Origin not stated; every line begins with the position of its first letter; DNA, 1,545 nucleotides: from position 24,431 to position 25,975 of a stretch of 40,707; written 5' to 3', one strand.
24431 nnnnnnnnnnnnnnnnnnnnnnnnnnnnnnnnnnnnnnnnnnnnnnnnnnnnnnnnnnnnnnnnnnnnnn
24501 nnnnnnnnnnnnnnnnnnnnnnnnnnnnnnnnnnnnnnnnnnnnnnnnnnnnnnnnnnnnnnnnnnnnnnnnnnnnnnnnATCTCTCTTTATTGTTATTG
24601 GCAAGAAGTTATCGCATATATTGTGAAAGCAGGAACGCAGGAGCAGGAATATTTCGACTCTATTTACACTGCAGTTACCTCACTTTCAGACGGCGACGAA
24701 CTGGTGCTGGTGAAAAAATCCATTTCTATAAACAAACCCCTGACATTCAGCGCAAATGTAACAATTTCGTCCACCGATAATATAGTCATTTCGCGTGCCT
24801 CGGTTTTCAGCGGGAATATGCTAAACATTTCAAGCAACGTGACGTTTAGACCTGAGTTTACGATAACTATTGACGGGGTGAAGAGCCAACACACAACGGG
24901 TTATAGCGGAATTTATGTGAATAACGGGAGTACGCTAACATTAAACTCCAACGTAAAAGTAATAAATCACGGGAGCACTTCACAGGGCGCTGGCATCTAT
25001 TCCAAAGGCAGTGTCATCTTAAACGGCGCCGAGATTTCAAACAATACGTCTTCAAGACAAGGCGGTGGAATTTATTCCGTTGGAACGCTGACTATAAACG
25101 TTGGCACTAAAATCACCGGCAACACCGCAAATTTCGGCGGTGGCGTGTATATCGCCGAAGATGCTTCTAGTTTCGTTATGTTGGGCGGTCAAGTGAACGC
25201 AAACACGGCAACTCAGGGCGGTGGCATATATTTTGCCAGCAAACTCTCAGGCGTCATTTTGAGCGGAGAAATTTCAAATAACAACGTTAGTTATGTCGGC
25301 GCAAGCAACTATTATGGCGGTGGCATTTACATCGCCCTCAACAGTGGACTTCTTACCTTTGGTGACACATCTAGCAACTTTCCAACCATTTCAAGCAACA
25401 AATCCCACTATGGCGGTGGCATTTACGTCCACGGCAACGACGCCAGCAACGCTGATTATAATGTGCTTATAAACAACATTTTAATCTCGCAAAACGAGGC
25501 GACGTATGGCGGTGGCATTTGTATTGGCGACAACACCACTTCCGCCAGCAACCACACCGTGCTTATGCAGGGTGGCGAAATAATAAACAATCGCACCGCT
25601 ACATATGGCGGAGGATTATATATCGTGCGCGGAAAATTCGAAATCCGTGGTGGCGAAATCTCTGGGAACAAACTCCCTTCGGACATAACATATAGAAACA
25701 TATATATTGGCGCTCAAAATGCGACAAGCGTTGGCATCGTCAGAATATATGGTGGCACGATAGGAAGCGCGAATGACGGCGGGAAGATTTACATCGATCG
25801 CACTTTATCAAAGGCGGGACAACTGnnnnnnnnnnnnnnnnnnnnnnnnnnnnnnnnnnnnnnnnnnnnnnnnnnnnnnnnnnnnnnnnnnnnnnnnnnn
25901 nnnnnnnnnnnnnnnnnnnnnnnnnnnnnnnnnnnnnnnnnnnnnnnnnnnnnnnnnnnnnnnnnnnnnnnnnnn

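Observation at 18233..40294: Seven paralogous beta-helix modules with a shared N-cap/C-cap grammar; composite [Flg_new array + beta-helix] units appear to have been duplicated as blocks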

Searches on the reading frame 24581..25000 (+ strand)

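Call 66: search_protein_families(library=pfam, proteins=[window:24581-25000:+], max_evalue=5)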
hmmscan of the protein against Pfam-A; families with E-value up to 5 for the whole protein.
window:24581-25000:+ (140 aa): 1 family
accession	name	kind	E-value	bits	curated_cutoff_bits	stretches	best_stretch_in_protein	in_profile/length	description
PF09136.16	Glucodextran_B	-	0.18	12.2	27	1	46-88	38-80/83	Glucodextranase, domain B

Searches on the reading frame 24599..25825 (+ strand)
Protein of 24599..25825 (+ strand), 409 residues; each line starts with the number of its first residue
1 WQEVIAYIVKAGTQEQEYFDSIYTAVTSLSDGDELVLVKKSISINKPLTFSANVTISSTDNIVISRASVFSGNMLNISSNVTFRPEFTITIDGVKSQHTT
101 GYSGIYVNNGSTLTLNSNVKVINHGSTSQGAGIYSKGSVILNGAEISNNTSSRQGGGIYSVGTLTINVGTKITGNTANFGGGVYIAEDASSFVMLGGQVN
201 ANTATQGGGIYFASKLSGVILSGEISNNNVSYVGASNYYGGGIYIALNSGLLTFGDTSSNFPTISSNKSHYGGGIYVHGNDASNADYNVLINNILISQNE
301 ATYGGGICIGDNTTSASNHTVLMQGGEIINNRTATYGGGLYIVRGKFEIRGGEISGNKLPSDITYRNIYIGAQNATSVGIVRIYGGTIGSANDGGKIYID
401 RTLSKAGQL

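Call 79: search_protein_representatives(protein=window:24599-25825:+)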
Query: 409 residues. Proteins with E-value up to 0.001 (for the whole library): 14494; up to 1e-10: 2746; up to 1e-30: 143. The best 150 are listed.
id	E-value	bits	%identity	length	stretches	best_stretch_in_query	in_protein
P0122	6.2e-123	427.0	45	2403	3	54-408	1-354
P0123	8.1e-98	344.3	35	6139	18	1-365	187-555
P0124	3.5e-82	292.9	38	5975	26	140-248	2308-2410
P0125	6.4e-81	288.7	36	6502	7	1-404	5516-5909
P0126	5.2e-78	279.1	38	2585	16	99-243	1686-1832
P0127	1.3e-75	271.3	36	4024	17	67-274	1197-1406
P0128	7.9e-72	258.8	35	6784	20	110-259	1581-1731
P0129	4.7e-68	246.4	35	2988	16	130-247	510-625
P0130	6.6e-65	236.0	38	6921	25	93-356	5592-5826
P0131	8.1e-62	225.8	35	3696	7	1-391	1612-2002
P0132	6.2e-61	222.9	35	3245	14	90-245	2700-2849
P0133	1.7e-60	221.5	35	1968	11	24-210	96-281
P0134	9.2e-60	219.1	37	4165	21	100-333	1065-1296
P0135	1.7e-59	218.2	38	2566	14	109-212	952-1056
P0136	1.2e-57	212.1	36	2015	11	48-228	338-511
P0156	2.8e-44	168.1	33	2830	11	38-212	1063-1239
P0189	1.8e-38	149.0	35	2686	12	14-242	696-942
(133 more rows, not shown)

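Call 88: list_cluster_members(proteins=[P0122, P0123, P0125, P0131, P0156, P0189])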
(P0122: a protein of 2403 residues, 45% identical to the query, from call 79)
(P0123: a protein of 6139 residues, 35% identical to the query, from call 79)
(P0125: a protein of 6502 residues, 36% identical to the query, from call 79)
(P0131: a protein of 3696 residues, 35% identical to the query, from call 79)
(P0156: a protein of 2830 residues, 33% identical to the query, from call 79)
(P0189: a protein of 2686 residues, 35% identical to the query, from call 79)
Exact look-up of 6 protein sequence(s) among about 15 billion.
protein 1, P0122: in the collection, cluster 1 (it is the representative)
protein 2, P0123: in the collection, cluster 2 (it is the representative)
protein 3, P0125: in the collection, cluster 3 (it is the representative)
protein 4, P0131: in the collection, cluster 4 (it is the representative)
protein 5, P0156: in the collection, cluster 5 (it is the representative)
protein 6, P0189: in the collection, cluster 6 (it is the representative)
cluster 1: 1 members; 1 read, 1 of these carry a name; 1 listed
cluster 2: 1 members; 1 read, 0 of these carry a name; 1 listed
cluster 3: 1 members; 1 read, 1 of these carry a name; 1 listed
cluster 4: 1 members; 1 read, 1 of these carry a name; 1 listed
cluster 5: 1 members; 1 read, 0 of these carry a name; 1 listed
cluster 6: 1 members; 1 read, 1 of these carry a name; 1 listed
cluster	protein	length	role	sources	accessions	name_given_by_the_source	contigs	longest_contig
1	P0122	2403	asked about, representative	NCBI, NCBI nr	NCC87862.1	MAG: hypothetical protein EOM05_08340, partial [Clostridia bacterium] | hypothetical protein [Clostridia bacterium]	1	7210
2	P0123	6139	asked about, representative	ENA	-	-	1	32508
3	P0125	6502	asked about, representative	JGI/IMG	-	predicted outer membrane repeat protein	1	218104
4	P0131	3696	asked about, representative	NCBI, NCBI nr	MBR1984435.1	MAG: leucine-rich repeat protein, partial [Clostridia bacterium] | leucine-rich repeat protein [Clostridia bacterium]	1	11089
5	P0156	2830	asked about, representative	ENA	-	-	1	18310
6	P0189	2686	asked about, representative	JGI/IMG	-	hypothetical protein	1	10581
